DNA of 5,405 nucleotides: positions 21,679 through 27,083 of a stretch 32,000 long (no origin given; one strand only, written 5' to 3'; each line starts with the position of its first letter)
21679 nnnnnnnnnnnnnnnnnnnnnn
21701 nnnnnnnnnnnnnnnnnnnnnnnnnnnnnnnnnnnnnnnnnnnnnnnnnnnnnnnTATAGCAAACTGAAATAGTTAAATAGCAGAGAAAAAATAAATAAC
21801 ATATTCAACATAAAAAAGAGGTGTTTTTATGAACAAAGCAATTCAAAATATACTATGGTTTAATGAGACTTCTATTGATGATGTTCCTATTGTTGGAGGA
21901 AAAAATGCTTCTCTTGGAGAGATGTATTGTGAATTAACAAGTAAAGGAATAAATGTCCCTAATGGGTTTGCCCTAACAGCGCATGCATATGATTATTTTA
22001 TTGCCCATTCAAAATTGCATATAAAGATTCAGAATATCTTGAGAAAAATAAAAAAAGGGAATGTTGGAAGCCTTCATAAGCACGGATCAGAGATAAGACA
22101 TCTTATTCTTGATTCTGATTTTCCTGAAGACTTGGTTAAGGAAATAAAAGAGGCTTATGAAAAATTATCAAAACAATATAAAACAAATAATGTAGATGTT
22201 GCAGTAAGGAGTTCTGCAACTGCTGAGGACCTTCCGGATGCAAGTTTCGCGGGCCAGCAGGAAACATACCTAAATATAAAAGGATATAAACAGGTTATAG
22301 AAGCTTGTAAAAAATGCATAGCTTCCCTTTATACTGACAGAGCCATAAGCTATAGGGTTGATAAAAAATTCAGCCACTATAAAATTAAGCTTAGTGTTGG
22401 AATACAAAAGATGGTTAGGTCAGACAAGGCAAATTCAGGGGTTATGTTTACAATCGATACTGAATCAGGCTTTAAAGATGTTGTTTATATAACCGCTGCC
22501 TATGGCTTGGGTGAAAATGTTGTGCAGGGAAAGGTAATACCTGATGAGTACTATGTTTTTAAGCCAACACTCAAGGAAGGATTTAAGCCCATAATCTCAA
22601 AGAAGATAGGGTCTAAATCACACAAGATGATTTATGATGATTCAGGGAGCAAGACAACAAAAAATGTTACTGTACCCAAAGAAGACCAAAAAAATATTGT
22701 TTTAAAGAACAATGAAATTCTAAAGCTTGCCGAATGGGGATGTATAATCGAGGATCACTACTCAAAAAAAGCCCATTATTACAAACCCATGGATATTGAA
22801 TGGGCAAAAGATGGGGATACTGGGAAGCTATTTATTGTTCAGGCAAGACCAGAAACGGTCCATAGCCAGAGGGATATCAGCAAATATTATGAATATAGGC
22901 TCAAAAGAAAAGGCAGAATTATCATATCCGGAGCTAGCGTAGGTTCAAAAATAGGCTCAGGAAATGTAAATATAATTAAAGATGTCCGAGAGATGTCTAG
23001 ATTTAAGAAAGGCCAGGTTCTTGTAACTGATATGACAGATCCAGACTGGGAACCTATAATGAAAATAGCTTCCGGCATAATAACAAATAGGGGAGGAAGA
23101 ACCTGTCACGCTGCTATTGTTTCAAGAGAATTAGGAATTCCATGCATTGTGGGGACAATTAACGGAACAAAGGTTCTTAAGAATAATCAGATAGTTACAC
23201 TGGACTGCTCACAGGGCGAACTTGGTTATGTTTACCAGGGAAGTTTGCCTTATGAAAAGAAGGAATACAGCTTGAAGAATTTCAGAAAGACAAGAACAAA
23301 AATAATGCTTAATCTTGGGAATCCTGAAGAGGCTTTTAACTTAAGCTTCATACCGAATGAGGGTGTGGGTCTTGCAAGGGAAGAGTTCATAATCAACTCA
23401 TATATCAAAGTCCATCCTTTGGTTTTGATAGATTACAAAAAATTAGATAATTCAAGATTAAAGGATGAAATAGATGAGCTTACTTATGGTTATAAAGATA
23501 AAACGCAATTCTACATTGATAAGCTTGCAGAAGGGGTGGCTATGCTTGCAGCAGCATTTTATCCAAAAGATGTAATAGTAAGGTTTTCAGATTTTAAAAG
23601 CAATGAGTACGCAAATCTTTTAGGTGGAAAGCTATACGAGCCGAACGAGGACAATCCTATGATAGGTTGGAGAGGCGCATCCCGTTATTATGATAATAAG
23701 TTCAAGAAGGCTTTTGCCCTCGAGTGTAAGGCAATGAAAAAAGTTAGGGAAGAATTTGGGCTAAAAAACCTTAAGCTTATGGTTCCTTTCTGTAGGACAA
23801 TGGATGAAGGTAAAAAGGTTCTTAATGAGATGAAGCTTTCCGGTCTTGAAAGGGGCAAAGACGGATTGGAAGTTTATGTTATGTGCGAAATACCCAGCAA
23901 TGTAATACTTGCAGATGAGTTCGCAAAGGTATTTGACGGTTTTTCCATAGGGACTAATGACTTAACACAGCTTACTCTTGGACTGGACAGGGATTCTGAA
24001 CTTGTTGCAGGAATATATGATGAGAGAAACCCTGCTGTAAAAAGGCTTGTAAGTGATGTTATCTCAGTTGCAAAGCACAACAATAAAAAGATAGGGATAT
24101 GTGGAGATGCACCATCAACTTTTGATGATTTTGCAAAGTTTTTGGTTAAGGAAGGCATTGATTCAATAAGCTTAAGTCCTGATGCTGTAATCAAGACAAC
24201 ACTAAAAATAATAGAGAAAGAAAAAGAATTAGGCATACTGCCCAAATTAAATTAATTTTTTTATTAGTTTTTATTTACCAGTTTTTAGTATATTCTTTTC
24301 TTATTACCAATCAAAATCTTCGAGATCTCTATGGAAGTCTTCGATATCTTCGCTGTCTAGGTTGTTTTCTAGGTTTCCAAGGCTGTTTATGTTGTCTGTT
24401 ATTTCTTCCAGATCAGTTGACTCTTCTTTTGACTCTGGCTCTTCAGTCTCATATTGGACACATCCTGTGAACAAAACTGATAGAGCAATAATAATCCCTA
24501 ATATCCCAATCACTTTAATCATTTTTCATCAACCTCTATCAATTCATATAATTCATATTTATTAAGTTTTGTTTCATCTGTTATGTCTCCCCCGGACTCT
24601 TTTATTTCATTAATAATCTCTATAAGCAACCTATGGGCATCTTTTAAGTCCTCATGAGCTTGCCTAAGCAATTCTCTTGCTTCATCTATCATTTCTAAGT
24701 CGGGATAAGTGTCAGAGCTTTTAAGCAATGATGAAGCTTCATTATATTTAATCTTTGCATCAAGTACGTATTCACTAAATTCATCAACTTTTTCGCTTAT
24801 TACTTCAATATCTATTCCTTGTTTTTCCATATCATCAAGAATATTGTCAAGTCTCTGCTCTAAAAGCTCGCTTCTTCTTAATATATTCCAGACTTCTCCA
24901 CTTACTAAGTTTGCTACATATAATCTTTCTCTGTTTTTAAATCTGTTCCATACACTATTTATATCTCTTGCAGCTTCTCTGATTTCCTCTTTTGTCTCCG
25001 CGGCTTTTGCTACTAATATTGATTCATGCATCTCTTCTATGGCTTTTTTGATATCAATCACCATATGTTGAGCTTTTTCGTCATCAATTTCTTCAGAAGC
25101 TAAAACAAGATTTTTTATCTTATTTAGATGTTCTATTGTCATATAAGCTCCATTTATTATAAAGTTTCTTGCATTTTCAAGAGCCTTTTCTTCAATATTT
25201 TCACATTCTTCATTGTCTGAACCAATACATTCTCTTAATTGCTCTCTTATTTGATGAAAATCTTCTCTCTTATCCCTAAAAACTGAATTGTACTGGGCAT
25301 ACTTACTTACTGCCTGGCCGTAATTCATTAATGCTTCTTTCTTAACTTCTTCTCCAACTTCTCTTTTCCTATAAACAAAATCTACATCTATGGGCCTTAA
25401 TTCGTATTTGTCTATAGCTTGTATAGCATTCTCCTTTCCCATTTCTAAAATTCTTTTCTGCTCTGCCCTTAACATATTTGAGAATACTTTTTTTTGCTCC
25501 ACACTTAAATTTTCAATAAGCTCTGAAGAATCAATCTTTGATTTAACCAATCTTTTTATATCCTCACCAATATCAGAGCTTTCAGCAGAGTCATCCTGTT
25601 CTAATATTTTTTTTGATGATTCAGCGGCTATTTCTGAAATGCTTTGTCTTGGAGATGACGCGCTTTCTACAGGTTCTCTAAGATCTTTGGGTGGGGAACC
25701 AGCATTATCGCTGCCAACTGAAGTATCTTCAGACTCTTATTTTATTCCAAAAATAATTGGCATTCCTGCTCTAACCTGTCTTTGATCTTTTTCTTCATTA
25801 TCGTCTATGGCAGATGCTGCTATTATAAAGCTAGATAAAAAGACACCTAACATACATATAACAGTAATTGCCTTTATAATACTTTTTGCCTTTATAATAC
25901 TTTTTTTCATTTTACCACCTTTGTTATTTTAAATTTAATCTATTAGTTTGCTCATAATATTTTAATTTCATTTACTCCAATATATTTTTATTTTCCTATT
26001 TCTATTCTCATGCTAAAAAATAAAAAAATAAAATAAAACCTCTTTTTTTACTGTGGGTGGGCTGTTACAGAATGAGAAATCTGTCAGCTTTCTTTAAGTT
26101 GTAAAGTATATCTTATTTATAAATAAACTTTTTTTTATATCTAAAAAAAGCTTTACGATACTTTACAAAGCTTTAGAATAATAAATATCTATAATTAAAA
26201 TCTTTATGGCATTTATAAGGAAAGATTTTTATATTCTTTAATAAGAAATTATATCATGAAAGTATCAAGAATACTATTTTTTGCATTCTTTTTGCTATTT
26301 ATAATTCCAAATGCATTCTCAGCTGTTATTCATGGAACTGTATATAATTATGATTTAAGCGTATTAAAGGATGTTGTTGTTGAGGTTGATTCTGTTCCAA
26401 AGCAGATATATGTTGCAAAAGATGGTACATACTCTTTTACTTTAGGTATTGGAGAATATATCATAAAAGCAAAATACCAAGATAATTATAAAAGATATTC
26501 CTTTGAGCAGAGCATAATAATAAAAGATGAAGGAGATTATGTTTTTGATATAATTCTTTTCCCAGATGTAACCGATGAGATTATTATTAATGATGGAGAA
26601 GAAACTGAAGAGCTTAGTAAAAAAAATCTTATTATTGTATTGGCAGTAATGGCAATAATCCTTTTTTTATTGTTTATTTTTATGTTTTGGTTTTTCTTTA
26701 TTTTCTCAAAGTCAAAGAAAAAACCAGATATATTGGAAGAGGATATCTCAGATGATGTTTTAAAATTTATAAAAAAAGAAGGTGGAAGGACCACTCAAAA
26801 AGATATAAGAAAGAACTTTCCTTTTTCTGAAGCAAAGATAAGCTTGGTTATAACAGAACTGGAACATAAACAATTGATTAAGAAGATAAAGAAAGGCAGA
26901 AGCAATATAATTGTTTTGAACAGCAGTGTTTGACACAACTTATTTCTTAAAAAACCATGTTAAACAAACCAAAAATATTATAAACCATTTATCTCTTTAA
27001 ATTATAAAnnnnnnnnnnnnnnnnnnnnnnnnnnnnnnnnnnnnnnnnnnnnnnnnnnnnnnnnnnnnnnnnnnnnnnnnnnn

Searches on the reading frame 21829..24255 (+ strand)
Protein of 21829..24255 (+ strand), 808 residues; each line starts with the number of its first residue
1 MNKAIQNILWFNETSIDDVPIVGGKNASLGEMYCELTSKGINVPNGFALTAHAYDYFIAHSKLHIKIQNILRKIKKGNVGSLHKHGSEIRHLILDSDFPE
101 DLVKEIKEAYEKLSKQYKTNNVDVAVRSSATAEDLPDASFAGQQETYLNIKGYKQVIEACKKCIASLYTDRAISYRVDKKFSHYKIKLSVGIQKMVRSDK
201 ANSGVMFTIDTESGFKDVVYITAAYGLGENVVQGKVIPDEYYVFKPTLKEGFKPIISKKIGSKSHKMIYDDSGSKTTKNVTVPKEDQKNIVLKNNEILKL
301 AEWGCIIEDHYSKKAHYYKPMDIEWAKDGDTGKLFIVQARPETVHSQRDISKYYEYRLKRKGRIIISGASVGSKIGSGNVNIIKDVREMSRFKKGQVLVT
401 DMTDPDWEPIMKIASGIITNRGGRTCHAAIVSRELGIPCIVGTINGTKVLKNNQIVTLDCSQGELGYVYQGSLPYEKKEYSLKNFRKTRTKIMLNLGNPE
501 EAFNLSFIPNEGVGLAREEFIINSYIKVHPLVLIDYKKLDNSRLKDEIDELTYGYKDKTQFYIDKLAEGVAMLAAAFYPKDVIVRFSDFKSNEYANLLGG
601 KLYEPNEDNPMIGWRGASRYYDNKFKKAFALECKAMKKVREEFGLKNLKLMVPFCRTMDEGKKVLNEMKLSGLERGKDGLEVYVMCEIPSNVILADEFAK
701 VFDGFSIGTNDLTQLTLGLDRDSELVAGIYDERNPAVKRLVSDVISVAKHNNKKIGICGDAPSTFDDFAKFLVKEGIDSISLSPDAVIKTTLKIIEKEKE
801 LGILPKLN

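Call 58: search_protein_families(library=pfam, proteins=[window:21829-24255:+], max_evalue=0.001)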
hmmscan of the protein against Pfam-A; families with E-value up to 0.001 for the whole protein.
window:21829-24255:+ (808 aa): 3 families
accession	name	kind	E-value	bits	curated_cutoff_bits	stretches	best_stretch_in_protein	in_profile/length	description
PF01326.24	PPDK_N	-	4.4e-124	414.5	27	1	20-349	2-316/328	Pyruvate phosphate dikinase, AMP/ATP-binding domain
PF02896.24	PEP-utilizers_C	-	1.3e-62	212.1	22.8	1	486-794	16-288/293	PEP-utilising enzyme, PEP-binding domain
PF00391.29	PEP-utilizers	-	2.1e-27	95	23.1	1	392-463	1-72/72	PEP-utilising enzyme, mobile domain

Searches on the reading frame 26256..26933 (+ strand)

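Call 85: search_protein_families(library=pfam, proteins=[window:26256-26933:+], max_evalue=0.001)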
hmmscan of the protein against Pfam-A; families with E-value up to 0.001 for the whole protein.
window:26256-26933:+ (225 aa): 1 family
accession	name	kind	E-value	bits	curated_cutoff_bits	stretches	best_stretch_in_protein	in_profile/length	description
PF24034.1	DUF7343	-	4.6e-16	58.9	27.6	1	166-221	6-61/62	Domain of unknown function (DUF7343)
